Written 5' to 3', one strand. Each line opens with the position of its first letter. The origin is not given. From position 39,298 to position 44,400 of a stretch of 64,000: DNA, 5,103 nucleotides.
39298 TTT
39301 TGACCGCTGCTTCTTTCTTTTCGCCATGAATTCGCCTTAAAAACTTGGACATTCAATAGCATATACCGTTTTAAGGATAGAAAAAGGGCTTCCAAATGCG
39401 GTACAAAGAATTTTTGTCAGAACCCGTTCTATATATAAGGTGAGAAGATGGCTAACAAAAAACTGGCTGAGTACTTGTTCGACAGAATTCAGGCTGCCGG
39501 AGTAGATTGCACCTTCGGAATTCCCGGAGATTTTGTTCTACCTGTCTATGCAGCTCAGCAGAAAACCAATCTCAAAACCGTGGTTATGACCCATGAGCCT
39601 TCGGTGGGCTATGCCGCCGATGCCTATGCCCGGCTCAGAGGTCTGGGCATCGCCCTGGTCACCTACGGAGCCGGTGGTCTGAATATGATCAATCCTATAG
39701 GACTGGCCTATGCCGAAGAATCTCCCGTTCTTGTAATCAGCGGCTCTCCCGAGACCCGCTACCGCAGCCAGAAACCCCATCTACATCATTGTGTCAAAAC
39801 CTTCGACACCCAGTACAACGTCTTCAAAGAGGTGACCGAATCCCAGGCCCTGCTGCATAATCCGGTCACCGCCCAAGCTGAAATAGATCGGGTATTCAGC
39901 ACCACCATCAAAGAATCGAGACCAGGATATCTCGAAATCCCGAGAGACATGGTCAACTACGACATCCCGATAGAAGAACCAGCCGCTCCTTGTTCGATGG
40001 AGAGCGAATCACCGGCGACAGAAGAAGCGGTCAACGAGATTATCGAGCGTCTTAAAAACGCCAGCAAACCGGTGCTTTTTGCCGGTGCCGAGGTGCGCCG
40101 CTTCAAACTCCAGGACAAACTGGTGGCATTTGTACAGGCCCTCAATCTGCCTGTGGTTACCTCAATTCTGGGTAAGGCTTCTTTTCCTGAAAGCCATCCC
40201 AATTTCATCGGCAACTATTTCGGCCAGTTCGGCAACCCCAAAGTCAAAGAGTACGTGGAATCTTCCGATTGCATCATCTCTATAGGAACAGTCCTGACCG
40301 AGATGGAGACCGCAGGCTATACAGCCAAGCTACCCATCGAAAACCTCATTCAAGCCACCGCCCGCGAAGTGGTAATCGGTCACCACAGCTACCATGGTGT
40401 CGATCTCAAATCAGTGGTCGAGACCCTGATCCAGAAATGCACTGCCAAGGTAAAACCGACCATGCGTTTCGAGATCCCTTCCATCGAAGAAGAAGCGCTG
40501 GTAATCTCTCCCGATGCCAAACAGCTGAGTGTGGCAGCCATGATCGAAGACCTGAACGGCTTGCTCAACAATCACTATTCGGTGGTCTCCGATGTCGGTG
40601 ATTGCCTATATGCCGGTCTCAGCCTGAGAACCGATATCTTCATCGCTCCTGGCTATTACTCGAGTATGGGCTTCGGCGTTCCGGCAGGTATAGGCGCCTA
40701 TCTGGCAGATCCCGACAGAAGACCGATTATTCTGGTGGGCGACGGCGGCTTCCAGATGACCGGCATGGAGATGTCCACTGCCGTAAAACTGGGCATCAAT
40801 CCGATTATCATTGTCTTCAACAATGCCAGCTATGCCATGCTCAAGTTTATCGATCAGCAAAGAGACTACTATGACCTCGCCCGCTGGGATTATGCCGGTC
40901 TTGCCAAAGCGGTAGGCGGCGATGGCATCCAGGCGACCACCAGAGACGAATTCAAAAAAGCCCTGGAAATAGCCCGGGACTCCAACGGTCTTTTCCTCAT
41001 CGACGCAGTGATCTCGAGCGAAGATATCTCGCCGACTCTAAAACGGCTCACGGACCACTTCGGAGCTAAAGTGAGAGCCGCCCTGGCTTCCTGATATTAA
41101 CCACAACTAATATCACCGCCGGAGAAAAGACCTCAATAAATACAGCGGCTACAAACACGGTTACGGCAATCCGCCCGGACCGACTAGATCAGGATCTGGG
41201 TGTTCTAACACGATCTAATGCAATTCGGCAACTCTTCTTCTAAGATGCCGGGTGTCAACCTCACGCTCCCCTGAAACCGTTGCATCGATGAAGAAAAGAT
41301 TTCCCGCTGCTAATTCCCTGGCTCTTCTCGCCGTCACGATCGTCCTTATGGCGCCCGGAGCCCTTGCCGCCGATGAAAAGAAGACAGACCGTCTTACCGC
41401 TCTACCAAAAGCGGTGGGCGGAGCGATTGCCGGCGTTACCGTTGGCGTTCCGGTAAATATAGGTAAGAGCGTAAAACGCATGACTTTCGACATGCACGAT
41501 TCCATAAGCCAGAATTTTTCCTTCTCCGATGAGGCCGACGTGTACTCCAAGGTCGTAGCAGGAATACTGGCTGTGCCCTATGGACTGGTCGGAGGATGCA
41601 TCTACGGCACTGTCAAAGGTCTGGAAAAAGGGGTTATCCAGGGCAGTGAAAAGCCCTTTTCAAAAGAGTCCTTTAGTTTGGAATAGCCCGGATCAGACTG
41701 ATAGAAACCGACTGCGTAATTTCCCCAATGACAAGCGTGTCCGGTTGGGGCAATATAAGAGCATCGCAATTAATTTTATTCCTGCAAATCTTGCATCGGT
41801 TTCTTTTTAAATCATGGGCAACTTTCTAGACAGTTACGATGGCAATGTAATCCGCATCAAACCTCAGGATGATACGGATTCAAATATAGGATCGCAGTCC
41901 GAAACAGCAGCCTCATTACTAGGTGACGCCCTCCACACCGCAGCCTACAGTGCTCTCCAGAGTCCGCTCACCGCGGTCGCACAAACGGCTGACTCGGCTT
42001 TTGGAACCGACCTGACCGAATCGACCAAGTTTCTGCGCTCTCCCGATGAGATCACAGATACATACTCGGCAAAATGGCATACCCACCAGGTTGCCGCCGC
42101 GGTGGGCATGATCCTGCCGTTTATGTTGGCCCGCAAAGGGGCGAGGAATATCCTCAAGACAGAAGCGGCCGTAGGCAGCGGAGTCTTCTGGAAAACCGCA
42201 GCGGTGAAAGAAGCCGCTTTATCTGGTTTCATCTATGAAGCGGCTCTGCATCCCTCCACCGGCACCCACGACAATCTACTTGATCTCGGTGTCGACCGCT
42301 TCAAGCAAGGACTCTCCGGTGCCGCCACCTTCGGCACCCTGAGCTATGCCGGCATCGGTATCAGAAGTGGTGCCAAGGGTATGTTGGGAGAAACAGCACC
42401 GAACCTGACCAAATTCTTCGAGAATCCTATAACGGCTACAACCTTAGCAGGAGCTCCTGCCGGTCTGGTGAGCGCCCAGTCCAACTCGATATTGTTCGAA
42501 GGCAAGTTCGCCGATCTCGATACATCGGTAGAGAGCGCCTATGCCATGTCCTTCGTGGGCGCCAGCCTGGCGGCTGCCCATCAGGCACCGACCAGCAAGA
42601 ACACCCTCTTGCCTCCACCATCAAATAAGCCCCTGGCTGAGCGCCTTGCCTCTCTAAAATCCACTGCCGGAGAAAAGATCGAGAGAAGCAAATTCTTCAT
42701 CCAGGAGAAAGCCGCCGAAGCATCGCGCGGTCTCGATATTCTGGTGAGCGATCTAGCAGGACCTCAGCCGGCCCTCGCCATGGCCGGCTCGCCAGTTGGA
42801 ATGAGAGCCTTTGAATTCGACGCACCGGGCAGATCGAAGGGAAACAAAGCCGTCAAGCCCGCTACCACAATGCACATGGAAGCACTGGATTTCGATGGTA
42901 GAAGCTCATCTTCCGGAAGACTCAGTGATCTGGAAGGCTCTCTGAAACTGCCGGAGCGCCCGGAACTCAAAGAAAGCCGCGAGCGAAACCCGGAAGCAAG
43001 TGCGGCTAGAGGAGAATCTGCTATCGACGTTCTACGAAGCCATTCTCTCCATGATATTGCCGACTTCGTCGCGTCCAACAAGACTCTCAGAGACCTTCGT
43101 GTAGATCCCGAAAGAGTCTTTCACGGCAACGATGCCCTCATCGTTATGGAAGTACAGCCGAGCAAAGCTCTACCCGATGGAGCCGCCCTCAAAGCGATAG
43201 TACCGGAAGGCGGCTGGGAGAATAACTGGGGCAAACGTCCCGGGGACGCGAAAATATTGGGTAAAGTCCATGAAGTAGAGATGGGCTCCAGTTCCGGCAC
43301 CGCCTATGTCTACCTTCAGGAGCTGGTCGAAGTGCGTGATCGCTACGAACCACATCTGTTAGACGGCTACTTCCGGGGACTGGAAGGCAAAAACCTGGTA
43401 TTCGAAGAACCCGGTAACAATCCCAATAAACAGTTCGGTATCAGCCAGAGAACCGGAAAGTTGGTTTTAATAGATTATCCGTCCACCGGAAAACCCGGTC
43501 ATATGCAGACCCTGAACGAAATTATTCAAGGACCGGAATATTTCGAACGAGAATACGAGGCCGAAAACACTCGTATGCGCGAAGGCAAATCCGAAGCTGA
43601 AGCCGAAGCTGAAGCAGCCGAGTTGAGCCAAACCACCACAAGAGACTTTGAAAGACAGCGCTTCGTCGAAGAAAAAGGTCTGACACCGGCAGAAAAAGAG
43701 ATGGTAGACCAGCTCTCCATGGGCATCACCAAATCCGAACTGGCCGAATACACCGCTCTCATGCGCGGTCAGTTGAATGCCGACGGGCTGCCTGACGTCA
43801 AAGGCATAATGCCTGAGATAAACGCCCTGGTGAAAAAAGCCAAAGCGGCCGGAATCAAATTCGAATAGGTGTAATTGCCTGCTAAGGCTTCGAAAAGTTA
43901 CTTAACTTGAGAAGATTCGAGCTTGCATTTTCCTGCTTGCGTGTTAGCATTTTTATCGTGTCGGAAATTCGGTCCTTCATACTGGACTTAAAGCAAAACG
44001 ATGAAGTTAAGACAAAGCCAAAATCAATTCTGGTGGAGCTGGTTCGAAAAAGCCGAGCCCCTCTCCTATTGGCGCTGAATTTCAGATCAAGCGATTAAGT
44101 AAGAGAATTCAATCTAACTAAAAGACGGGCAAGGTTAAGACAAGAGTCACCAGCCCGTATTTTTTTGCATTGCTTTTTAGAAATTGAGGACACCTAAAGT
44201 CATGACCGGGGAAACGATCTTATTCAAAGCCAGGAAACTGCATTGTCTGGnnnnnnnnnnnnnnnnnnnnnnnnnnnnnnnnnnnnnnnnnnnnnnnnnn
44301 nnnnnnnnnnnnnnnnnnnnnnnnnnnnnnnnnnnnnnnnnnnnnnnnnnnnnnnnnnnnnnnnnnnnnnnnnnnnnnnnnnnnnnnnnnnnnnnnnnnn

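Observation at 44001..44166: Unannotated Trp-rich leader peptide plus terminator: a ribosome-mediated attenuator in front of trpEGDCFBA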

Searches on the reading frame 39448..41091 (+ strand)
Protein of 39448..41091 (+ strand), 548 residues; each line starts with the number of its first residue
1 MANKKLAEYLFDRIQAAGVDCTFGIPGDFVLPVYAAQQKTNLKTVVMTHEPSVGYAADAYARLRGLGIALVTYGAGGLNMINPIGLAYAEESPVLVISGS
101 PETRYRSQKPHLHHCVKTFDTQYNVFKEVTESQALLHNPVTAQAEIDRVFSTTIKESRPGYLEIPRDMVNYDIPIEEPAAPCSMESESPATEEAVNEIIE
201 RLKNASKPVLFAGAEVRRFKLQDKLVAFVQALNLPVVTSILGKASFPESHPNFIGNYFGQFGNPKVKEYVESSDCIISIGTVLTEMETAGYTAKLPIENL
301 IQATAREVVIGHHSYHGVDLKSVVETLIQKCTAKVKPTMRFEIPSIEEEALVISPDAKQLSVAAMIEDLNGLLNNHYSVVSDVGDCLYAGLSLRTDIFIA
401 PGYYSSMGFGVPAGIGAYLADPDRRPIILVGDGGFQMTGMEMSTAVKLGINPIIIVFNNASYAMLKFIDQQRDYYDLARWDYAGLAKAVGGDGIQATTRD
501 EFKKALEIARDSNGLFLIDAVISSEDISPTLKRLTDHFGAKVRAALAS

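Call 9: search_protein_families(library=pfam, proteins=[window:39448-41091:+])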
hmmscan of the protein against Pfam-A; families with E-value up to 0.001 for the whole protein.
window:39448-41091:+ (548 aa): 3 families
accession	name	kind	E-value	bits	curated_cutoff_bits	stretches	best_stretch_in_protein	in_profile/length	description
PF02775.26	TPP_enzyme_C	-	1.1e-30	106.9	21.9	1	397-519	20-150/151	Thiamine pyrophosphate enzyme, C-terminal TPP binding domain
PF00205.28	TPP_enzyme_M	-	1.3e-28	99.9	30.4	1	195-315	1-121/137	Thiamine pyrophosphate enzyme, central domain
PF02776.23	TPP_enzyme_N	-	3.9e-28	98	26.8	1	5-109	2-108/119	Thiamine pyrophosphate enzyme, N-terminal TPP binding domain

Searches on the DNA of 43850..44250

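Call 5: search_rna_families(source=window, start=43850, end=44250, threshold=evalue, max_evalue=10, show_alignments=3)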
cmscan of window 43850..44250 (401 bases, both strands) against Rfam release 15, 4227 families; matches with E-value up to 10: 0.
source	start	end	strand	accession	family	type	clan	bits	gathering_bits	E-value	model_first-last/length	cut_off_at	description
